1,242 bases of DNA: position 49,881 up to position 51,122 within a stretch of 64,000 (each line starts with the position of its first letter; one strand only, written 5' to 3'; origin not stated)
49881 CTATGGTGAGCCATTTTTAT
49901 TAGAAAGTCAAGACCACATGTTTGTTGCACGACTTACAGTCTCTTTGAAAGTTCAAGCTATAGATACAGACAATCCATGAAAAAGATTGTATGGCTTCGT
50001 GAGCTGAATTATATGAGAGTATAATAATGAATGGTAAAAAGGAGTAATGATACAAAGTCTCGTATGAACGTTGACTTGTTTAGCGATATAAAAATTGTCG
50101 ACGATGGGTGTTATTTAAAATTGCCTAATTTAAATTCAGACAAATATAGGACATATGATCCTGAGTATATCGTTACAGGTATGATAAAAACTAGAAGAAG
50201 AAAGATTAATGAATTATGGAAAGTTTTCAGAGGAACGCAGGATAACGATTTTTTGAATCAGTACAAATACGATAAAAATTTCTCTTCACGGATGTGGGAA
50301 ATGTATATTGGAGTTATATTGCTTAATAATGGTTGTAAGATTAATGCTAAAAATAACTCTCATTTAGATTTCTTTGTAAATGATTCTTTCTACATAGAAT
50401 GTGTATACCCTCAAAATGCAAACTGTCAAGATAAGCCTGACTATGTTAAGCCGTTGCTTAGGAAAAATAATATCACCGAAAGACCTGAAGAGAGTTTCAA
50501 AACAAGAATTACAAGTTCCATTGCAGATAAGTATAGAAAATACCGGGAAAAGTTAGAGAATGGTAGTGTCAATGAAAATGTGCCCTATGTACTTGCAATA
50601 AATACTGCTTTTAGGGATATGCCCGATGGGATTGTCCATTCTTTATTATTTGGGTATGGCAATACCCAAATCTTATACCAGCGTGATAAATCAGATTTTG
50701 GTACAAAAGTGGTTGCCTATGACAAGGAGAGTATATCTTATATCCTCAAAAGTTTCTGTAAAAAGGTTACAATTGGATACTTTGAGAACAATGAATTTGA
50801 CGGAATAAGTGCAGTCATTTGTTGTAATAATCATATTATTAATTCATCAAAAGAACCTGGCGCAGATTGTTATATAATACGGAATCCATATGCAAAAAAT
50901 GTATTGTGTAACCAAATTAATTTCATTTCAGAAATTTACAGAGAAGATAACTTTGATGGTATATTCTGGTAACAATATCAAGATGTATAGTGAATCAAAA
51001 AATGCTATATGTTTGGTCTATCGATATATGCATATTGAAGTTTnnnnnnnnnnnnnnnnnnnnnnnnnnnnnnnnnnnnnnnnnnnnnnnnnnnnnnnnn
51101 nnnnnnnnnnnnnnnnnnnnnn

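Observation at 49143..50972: Two very AT-rich unknown genes completing the defence/mobile island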

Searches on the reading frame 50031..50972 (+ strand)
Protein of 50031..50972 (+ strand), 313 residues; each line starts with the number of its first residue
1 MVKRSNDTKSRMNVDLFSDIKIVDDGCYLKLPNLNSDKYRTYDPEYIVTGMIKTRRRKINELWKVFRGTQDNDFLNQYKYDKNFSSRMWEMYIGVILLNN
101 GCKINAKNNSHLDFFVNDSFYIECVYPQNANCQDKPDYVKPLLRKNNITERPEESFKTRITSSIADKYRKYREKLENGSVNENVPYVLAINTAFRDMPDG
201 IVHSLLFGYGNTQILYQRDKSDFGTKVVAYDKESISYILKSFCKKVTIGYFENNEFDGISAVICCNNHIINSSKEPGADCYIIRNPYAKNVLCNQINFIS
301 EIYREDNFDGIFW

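Call 3: search_protein_families(library=pfam, proteins=[window:50031-50972:+], max_evalue=1)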
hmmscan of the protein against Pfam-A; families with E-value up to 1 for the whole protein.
window:50031-50972:+ (313 aa): 1 family
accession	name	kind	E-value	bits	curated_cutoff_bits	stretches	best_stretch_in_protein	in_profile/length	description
PF07688.17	KaiA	-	0.15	12.7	22.2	0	210-255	4-49/122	KaiA C-terminal domain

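Call 4: search_protein_families(library=padloc, proteins=[window:50031-50972:+], max_evalue=1)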
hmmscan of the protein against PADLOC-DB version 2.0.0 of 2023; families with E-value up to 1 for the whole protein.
window:50031-50972:+ (313 aa): 2 families
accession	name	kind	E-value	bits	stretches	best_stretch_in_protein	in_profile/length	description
PDLC04110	PD-T7-5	-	1.1e-18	65.5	1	69-263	41-231/346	-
PDLC04073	PD-T7-1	-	1.7e-11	41.5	1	57-269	138-344/452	-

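Call 5: search_protein_families(library=ncbifam, proteins=[window:50031-50972:+], max_evalue=1)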
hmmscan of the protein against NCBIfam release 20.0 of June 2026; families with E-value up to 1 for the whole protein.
window:50031-50972:+ (313 aa): 0 families

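Call 7: search_protein_families(library=phrogs, proteins=[window:50031-50972:+], max_evalue=1)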
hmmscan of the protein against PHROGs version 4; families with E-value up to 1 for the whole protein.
window:50031-50972:+ (313 aa): 1 family
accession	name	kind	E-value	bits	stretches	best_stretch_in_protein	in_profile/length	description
phrog_8571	-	unknown function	1.8e-21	77.5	1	58-267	36-249/366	-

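Call 8: find_homologous_proteins(query=window:50031-50972:+)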
Query window:50031-50972:+ (313 aa): 1 proteins with E <= 0.001 among 389 candidates.
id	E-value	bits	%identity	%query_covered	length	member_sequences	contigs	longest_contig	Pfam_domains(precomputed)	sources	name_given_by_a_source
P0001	1.2e-211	720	100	100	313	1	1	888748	-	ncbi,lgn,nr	ncbi:MAG: hypothetical protein QY312_03285 [Candidatus Dojkabacteria bacterium]|nr:MAG: hypothetical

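Call 11: search_dna_similar(query=window:50031-50972:+, collection=plasmids, mode=protein, max_evalue=0.001, max_rows=25)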
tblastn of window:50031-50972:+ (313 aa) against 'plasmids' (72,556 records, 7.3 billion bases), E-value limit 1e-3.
Records with a match: 11; places in all: 11; records where one place covers at least 80% of the query: 0.
Best place of each record, by identity: <60% 11.
By first word of the organism name: Rhizobium 3; Agrobacterium 2; Acinetobacter 2; Aliivibrio 2; Mesorhizobium 1; Nostoc 1.
By predicted mobility (MOB-suite, as given by PLSDB): conjugative 6; non-mobilizable 3; mobilizable 2.
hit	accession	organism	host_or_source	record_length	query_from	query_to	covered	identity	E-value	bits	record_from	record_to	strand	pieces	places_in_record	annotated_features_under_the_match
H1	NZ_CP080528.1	Mesorhizobium sp. AR07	Oxytropis sp.,Cell culture,root nodule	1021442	53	292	77%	25.7%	2e-10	69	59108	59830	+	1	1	record has no annotation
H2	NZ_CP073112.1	Rhizobium rhizogenes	Rosa sp.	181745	37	262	72%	27.1%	6e-4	49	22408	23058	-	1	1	hypothetical protein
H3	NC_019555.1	Agrobacterium radiobacter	-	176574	37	262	72%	27.1%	7e-4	49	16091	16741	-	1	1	hypothetical protein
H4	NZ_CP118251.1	Rhizobium rhizogenes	apple,cell culture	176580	37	262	72%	27.1%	7e-4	49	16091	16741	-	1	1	hypothetical protein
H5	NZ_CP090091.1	Rhizobium leguminosarum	Galega,Cell culture,Plant nodule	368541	67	262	63%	28.5%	1e-6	57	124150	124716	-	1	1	hypothetical protein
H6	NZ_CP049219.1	Agrobacterium tumefaciens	Clematis,cell culture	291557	67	262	63%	28.0%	3e-5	53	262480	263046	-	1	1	hypothetical protein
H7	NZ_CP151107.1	Nostoc sp. UHCC 0302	isolated culture,lake sediment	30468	70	267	63%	26.6%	6e-5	52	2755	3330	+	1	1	hypothetical protein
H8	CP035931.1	Acinetobacter baumannii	Homo sapiens,blood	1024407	70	263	62%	25.7%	6e-5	52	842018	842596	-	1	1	hypothetical protein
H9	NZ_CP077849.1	Acinetobacter baumannii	Homo sapiens,Rectal swab_P28_BU14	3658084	70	263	62%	25.7%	6e-5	52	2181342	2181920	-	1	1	none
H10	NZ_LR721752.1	Aliivibrio wodanis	-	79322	68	263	63%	23.6%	9e-6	55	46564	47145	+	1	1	glycosaminoglycan attachment site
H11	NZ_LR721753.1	Aliivibrio wodanis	-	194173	68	263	63%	23.6%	9e-6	55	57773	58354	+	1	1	glycosaminoglycan attachment site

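Call 12: search_dna_similar(query=window:50031-50972:+, collection=phages, mode=protein, max_evalue=0.001, max_rows=25)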
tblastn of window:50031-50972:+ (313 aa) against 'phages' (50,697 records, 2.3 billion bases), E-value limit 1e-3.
No match.

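Call 18: get_annotated_region(hit=H1, flank=8000)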
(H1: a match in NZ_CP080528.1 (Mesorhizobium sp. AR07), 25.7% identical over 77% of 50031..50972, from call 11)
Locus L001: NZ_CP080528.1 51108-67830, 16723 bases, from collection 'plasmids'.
description: Mesorhizobium sp. AR07 plasmid pMspAR07d, complete sequence
organism: Mesorhizobium sp. AR07 (NCBI taxid 2865838)
taxonomy: Bacteria; Pseudomonadota; Alphaproteobacteria; Hyphomicrobiales; Phyllobacteriaceae; Mesorhizobium; Mesorhizobium sp. AR07
host: -; source: Oxytropis sp.,Cell culture,root nodule; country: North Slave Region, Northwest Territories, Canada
typing (MOB-suite, as given by PLSDB): conjugative; relaxase MOBP,MOBP; mating-pair formation MPF_T
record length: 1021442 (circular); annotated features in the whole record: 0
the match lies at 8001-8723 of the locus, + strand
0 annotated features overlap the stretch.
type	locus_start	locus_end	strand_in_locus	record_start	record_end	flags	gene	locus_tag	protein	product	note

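Call 19: get_annotated_region(hit=H8, flank=8000)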
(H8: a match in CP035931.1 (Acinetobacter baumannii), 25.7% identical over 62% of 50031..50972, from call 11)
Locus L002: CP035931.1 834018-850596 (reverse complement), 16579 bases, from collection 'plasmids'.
description: Acinetobacter baumannii strain VB31459 plasmid unnamed1, complete sequence
organism: Acinetobacter baumannii (NCBI taxid 470)
taxonomy: Bacteria; Pseudomonadota; Gammaproteobacteria; Moraxellales; Moraxellaceae; Acinetobacter; Acinetobacter baumannii
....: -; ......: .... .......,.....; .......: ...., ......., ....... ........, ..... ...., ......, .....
typing (MOB-suite, as given by PLSDB): non-mobilizable; replicon rep_cluster_1254
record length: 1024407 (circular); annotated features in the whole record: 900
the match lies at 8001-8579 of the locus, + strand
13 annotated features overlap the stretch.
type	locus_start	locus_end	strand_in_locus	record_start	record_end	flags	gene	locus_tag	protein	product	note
CDS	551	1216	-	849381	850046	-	-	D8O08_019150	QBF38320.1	hypothetical protein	-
CDS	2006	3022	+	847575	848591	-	-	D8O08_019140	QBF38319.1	hypothetical protein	-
CDS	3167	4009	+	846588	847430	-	-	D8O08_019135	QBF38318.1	PAAR domain-containing protein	-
CDS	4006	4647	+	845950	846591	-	-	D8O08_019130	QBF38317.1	hypothetical protein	-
CDS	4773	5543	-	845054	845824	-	-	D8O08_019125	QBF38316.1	TIGR02594 family protein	-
CDS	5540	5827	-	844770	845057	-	-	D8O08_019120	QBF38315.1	hypothetical protein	-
CDS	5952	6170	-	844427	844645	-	-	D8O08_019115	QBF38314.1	hypothetical protein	-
CDS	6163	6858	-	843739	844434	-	-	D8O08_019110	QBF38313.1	hypothetical protein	-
CDS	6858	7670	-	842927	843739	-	-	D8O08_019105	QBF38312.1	hypothetical protein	-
CDS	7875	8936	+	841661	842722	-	-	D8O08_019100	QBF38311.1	hypothetical protein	-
CDS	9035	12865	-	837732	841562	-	-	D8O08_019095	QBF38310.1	methyltransferase type 11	-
CDS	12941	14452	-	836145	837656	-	-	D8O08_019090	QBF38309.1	hypothetical protein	-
CDS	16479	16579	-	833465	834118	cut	-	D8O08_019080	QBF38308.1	hypothetical protein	-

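Call 20: get_annotated_region(hit=H7, flank=8000)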
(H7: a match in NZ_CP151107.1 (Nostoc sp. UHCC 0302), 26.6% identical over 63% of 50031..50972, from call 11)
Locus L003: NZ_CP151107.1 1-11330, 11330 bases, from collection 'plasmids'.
description: Nostoc sp. UHCC 0302 plasmid unnamed8, complete sequence
organism: Nostoc sp. UHCC 0302 (NCBI taxid 3134896)
taxonomy: Bacteria; Cyanobacteriota; Cyanophyceae; Nostocales; Nostocaceae; Nostoc; Nostoc sp. UHCC 0302
host: -; source: isolated culture,lake sediment; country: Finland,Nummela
typing (MOB-suite, as given by PLSDB): mobilizable; replicon rep_cluster_1622; relaxase MOBP
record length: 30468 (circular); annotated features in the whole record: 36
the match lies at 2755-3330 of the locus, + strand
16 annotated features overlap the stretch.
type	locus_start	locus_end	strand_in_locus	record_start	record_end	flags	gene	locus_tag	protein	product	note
CDS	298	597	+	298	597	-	-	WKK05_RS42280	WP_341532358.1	hypothetical protein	-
CDS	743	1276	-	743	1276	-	-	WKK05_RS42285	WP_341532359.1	DUF4352 domain-containing protein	-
CDS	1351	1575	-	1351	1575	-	-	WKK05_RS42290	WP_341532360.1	hypothetical protein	-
CDS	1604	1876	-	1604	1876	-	-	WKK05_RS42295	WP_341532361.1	hypothetical protein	-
CDS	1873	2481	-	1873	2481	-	-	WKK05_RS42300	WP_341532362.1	ParA family protein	-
CDS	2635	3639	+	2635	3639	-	-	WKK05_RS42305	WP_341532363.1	hypothetical protein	-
CDS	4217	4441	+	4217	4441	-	-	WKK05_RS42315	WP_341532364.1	hypothetical protein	-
CDS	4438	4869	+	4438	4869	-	-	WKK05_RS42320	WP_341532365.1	type II toxin-antitoxin system VapC family toxin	-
CDS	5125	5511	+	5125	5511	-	-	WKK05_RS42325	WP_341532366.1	mCpol domain-containing protein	-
CDS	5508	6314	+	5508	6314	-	-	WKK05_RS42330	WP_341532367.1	hypothetical protein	-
CDS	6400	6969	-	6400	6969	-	-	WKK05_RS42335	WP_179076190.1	site-specific integrase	GO:0015074 - DNA integration [Evidence IEA]; GO:0006310 - DNA recombination [Evidence IEA]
CDS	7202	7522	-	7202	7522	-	-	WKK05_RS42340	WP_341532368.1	DUF5615 family PIN-like protein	-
CDS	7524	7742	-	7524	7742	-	-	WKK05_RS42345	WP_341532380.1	DUF433 domain-containing protein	-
CDS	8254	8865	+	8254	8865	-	-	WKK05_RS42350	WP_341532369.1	hypothetical protein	-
CDS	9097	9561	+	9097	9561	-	-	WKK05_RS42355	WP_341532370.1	hypothetical protein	-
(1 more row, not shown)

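Call 21: search_protein_representatives(protein=window:50031-50972:+)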
Query: 313 residues. Proteins with E-value up to 0.001 (for the whole library): 708; up to 1e-10: 206; up to 1e-30: 6. The best 150 are listed.
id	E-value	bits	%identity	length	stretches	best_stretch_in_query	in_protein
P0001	3.7e-212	719.7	100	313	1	1-313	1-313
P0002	4.0e-65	236.7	45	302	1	14-303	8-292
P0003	2.0e-45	172.0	37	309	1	36-293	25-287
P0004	5.1e-40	154.2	40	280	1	36-294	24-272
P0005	6.3e-36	140.8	38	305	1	37-292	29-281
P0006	8.3e-36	140.4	35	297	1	32-299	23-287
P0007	2.0e-30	122.7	33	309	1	20-301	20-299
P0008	7.8e-30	120.8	34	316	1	33-295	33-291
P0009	4.2e-29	118.4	33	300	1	40-301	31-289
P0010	7.6e-29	117.5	33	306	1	41-296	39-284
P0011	1.0e-28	117.1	36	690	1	34-300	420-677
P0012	2.1e-28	116.1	35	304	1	38-293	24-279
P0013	5.7e-28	114.7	33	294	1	9-292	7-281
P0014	1.8e-27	113.0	36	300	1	41-300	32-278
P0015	4.6e-27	111.7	33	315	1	39-295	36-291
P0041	1.7e-21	93.4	35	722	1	37-301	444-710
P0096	6.2e-16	75.1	27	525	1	39-299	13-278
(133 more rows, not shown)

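Call 24: find_encoding_contigs(protein=P0001, flank=10000, max_places=4)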
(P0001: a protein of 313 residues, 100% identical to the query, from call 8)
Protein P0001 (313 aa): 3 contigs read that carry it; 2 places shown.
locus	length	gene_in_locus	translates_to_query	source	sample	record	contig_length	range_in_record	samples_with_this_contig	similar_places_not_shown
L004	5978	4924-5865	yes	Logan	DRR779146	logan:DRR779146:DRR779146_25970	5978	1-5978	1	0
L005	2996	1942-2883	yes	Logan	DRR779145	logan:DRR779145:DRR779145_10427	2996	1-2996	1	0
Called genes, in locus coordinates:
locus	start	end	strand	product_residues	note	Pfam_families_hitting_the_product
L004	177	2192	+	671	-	PF03602:Cons_hypoth95 (faint), PF02086:MethyltransfD12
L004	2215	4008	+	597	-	PF09491:RE_AlwI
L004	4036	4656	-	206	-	-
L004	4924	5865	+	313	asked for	-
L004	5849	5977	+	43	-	?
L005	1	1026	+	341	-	?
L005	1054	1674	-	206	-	-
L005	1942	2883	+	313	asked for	-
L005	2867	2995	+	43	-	?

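Call 25: find_homologous_proteins(query=A1, max_evalue=0.00001)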
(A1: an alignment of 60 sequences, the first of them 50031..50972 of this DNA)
Query A1 (60 sequences) (313 aa, profile of the alignment): 52 proteins with E <= 0.00001 among 2565 candidates.
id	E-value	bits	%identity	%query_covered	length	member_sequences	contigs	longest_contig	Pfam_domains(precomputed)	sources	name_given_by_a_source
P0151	3.7e-110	386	31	81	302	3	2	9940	-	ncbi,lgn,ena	-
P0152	3.8e-110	386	32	81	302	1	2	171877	-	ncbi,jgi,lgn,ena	-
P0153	1.5e-109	384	30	81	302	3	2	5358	-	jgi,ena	-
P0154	2.4e-109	383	30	81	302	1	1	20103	-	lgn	-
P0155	3.3e-109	383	32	81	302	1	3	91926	-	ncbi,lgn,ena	-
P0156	5.7e-109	382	31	83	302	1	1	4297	-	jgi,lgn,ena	-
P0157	1.1e-108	381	33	81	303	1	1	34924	-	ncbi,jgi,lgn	ncbi:MAG: hypothetical protein WC678_01905 [Parcubacteria group bacterium]|jgi:hypothetical protein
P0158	2.5e-108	380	34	87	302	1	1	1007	-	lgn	-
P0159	2.9e-108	380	31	86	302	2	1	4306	-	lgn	-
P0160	7.6e-108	378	31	81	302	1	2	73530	-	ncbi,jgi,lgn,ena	-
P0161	1.8e-107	377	31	84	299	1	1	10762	-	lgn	-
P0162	2.5e-107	377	31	81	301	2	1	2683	-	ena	-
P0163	3.3e-107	376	31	83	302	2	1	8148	-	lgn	-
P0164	3.5e-107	376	32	86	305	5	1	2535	-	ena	-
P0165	3.7e-107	376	33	84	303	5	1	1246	-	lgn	-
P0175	9.7e-106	371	32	82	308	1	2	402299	-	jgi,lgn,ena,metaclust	metaclust:\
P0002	3.9e-84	300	44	84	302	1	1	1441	-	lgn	-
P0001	1.5e-77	279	100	100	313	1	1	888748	-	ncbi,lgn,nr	ncbi:MAG: hypothetical protein QY312_03285 [Candidatus Dojkabacteria bacterium]|nr:MAG: hypothetical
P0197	3.8e-20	90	40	5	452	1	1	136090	-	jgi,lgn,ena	-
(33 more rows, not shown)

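Call 27: search_protein_families(library=padloc, alignment_id=A1, max_evalue=0.001)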
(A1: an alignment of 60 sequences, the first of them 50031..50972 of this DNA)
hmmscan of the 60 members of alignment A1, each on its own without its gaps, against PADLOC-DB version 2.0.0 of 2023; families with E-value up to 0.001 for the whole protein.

A. member 1, window:50031-50972:+ (313 aa): 2 families
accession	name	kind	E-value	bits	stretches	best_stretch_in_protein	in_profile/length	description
PDLC04110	PD-T7-5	-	1.1e-18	65.5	1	69-263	41-231/346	-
PDLC04073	PD-T7-1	-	1.7e-11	41.5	1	57-269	138-344/452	-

B. families by the number of members that match (of 60 scanned): 2 families
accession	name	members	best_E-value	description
PDLC04073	PD-T7-1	60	1.7e-28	-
PDLC04110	PD-T7-5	60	9.5e-24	-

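Call 28: find_encoding_contigs(protein=P0157, flank=8000, max_places=2)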
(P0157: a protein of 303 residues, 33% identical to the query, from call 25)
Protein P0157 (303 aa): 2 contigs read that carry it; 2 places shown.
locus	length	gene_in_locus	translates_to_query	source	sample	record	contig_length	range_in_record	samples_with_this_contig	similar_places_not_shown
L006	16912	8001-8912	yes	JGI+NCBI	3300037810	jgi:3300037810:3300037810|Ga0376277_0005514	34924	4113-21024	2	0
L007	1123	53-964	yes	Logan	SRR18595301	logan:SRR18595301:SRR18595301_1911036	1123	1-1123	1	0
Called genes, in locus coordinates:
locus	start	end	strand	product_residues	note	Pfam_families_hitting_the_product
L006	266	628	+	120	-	-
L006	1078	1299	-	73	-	-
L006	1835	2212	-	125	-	-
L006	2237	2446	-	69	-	-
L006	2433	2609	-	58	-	-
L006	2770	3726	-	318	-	-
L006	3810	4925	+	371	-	PF13651:EcoRI_methylase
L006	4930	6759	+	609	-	PF02463:SMC_N (faint), PF13175:AAA_15, PF13304:AAA_21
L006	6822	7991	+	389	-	PF03235:GmrSD_N, PF01844:HNH (weak)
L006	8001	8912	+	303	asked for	-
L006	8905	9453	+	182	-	-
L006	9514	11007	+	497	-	PF11074:DUF2779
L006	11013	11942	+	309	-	PF01580:FtsK_SpoIIIE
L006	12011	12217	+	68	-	-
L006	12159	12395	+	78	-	-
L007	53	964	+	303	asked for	-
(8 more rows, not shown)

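Call 29: find_encoding_contigs(protein=P0152, flank=8000, max_places=2)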
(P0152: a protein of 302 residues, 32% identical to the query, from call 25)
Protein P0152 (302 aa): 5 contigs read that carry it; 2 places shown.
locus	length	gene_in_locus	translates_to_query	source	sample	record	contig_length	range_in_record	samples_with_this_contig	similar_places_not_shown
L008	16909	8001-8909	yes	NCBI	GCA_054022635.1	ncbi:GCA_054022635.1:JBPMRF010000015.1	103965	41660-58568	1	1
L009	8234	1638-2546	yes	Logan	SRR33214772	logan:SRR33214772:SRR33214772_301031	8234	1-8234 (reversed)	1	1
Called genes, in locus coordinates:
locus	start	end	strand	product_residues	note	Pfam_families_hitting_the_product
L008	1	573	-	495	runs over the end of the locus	PF13328:HD_4, PF01966:HD, PF04607:RelA_SpoT, PF02824:TGS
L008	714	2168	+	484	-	PF00133:tRNA-synt_1 (faint), PF00750:tRNA-synt_1d (faint), PF01406:tRNA-synt_1e, PF01921:tRNA-synt_1f (faint), PF09334:tRNA-synt_1g (weak), PF09190:DALR_2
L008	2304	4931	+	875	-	PF02861:Clp_N, PF23569:NBD_SMAX1, PF00004:AAA, PF17871:AAA_lid_9, PF00004:AAA, PF07724:AAA_2, PF07728:AAA_5, PF10431:ClpB_D2-small, +6 more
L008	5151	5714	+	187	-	PF00908:dTDP_sugar_isom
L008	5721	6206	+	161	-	-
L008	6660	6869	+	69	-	PF13560:HTH_31, PF12844:HTH_19, PF13443:HTH_26, PF01381:HTH_3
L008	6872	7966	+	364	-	PF13651:EcoRI_methylase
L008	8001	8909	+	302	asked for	-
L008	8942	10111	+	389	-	PF03235:GmrSD_N, PF01844:HNH (weak)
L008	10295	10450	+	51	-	-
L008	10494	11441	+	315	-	PF01370:Epimerase, PF02719:Polysacc_synt_2 (faint), PF04321:RmlD_sub_bind, PF07993:NAD_binding_4 (weak), PF16363:GDP_Man_Dehyd (faint)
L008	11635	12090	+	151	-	PF03449:GreA_GreB_N, PF01272:GreA_GreB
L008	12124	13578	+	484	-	PF01336:tRNA_anti-codon, PF00152:tRNA-synt_2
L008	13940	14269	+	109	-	-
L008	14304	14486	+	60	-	-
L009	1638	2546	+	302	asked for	-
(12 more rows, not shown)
